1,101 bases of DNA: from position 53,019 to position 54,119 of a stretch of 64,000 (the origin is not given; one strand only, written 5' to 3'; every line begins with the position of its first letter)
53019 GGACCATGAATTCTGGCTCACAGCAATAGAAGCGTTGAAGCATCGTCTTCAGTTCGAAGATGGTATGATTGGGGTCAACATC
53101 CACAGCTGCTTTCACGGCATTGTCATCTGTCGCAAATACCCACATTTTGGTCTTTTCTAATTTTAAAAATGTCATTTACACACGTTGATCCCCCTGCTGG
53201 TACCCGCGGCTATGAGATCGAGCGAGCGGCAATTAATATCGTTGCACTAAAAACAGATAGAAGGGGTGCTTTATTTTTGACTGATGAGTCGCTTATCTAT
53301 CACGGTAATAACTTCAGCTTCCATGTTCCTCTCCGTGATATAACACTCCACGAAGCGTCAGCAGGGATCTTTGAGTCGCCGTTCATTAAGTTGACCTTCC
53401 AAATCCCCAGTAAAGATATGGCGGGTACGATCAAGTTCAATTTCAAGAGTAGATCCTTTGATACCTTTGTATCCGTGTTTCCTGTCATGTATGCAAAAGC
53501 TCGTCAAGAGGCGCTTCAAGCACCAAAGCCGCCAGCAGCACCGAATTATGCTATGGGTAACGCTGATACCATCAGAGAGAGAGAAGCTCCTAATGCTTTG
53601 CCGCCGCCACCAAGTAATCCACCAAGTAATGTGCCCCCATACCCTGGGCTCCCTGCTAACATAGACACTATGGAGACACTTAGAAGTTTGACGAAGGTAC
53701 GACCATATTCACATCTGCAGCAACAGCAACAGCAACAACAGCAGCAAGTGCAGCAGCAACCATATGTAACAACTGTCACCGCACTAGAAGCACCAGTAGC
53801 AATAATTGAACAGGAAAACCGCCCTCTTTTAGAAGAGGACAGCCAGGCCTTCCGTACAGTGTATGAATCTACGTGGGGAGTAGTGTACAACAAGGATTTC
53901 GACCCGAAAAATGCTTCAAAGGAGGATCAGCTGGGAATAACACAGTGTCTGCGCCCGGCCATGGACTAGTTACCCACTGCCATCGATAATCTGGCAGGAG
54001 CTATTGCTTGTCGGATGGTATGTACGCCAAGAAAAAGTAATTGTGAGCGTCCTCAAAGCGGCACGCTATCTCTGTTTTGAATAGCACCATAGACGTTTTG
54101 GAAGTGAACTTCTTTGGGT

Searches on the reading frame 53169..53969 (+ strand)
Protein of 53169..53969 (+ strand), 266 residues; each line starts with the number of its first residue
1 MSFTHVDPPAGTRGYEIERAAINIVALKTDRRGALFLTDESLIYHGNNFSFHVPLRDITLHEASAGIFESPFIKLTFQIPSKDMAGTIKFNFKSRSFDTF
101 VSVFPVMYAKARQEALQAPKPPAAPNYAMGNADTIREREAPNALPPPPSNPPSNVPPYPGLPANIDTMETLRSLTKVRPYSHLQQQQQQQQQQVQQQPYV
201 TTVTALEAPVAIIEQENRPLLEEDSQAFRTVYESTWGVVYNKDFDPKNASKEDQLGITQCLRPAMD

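Call 11: find_encoding_contigs(protein=window:53169-53969:+, flank=10000, max_places=6)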
Protein window:53169-53969:+ (266 aa): 23 contigs read that carry it; 5 places shown.
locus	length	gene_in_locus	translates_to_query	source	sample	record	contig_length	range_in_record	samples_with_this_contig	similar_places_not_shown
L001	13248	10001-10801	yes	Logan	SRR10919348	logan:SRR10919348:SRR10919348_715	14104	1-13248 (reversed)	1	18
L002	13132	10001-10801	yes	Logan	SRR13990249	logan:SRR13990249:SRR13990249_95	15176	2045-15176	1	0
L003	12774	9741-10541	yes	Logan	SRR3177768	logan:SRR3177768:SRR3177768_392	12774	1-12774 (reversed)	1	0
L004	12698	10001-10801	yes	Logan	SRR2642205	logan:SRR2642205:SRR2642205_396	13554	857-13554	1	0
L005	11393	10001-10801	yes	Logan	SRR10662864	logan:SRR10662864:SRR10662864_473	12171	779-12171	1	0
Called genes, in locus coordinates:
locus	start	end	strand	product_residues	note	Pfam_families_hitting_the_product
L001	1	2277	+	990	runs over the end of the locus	-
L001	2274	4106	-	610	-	-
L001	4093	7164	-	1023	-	-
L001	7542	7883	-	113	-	PF03671:Ufm1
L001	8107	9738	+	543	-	-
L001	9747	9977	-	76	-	PF00240:ubiquitin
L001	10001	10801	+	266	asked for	-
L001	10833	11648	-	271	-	-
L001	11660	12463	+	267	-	-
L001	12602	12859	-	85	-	-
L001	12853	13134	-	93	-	-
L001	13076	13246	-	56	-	?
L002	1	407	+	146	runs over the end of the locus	-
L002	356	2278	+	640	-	-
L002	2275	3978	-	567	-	-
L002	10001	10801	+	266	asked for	-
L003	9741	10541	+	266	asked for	-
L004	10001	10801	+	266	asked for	-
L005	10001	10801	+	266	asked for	-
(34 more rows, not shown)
